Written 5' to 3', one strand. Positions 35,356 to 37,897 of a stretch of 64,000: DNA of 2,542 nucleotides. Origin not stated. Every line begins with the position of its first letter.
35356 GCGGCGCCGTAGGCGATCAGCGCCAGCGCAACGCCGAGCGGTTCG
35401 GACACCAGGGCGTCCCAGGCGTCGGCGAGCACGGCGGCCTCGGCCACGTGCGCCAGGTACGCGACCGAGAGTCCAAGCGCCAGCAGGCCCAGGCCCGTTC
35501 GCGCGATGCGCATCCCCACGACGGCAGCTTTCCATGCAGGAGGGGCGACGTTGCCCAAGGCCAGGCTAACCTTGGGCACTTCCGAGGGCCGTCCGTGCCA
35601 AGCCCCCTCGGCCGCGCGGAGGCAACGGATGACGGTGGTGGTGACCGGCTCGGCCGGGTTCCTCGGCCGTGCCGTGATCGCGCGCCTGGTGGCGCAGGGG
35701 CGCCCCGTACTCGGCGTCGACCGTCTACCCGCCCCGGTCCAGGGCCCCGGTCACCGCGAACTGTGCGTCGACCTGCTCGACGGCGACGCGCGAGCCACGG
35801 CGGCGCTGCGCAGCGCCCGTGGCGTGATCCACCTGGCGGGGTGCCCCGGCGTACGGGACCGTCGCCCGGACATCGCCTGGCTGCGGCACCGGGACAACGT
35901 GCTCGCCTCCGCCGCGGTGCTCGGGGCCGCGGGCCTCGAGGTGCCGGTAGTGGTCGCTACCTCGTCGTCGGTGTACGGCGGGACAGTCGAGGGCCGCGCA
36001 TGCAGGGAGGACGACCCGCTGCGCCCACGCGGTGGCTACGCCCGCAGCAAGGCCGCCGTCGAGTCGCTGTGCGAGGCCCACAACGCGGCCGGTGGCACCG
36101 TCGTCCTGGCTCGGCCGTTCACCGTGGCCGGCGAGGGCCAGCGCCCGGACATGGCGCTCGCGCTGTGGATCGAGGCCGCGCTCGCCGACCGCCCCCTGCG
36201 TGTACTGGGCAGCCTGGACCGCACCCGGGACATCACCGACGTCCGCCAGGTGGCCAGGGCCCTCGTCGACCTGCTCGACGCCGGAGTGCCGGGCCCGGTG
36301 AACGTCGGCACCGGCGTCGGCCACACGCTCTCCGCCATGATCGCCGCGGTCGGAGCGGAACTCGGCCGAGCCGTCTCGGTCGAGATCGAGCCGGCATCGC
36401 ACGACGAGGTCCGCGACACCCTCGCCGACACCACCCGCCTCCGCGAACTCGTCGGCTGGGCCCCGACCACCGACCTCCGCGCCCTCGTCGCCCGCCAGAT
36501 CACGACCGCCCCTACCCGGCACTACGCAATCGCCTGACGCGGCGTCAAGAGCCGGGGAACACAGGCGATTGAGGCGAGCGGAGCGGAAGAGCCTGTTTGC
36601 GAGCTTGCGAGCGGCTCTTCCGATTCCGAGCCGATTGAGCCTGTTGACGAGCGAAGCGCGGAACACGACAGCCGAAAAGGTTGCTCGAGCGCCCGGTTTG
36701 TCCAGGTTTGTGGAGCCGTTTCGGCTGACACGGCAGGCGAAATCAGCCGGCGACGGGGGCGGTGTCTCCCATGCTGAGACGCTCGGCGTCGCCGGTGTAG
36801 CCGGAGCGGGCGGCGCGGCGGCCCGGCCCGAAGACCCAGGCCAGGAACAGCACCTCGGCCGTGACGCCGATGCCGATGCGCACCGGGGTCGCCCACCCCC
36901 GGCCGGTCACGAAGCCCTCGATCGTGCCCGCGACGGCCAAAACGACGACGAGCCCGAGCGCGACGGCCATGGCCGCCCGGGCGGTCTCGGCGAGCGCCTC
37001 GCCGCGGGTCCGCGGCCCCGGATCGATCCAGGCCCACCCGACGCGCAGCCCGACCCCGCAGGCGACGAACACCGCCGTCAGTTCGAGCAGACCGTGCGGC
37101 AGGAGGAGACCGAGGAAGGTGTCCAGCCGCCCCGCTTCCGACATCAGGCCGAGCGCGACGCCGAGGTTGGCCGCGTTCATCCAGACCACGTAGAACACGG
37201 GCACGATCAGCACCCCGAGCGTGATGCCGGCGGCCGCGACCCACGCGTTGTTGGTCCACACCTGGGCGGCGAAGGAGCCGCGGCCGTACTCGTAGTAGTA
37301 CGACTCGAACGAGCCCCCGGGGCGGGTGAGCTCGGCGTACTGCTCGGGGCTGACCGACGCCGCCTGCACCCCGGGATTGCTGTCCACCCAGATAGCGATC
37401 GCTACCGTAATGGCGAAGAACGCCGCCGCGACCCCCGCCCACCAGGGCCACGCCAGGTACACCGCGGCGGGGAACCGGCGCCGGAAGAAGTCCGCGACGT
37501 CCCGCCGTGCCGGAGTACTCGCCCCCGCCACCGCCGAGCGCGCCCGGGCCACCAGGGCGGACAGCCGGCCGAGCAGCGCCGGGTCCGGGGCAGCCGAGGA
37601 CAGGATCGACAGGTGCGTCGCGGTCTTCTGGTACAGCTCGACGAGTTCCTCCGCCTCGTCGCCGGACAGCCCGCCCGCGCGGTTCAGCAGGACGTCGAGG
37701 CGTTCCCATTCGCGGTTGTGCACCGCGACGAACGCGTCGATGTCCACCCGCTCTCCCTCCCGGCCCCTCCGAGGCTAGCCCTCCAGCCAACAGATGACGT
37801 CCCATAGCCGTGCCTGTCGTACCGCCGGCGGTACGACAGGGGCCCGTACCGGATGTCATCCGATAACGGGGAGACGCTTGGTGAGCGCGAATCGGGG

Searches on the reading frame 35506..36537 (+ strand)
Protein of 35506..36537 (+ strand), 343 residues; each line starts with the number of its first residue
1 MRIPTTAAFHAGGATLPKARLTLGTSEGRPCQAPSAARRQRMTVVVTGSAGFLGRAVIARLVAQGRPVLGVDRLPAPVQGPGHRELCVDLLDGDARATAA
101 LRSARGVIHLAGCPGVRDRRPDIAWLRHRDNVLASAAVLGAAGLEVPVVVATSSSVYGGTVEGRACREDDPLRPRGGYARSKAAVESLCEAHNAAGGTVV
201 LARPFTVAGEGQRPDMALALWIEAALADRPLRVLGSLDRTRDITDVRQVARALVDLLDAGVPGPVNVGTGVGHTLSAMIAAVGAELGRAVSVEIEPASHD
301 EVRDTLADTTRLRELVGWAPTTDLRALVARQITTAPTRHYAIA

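Call 74: search_protein_families(library=pfam, proteins=[window:35506-36537:+], max_evalue=0.001)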
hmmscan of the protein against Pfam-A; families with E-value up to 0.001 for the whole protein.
window:35506-36537:+ (343 aa): 5 families
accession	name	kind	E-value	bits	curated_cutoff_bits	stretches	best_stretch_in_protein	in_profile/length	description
PF01370.27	Epimerase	-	3.9e-35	121.8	20.9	1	44-268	1-240/240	NAD dependent epimerase/dehydratase family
PF16363.11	GDP_Man_Dehyd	-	1.1e-22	81.4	27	1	46-329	2-330/332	GDP-mannose 4,6 dehydratase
PF04321.23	RmlD_sub_bind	-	1.8e-10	40.8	27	1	42-269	1-207/287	RmlD substrate binding domain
PF01073.25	3Beta_HSD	-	4.6e-06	26.3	22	1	45-214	1-188/280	3-beta hydroxysteroid dehydrogenase/isomerase family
PF07993.18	NAD_binding_4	-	0.00049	19.8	20.1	0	174-210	173-210/258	Male sterility protein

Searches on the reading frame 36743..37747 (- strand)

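Call 74: search_protein_families(library=pfam, proteins=[window:36743-37747:-], max_evalue=0.001)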
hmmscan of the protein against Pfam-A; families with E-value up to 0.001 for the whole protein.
window:36743-37747:- (334 aa): 1 family
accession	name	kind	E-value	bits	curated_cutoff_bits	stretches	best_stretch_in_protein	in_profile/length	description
PF01944.22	SpoIIM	-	2.4e-40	138.6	26.9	1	107-281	1-162/163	Stage II sporulation protein M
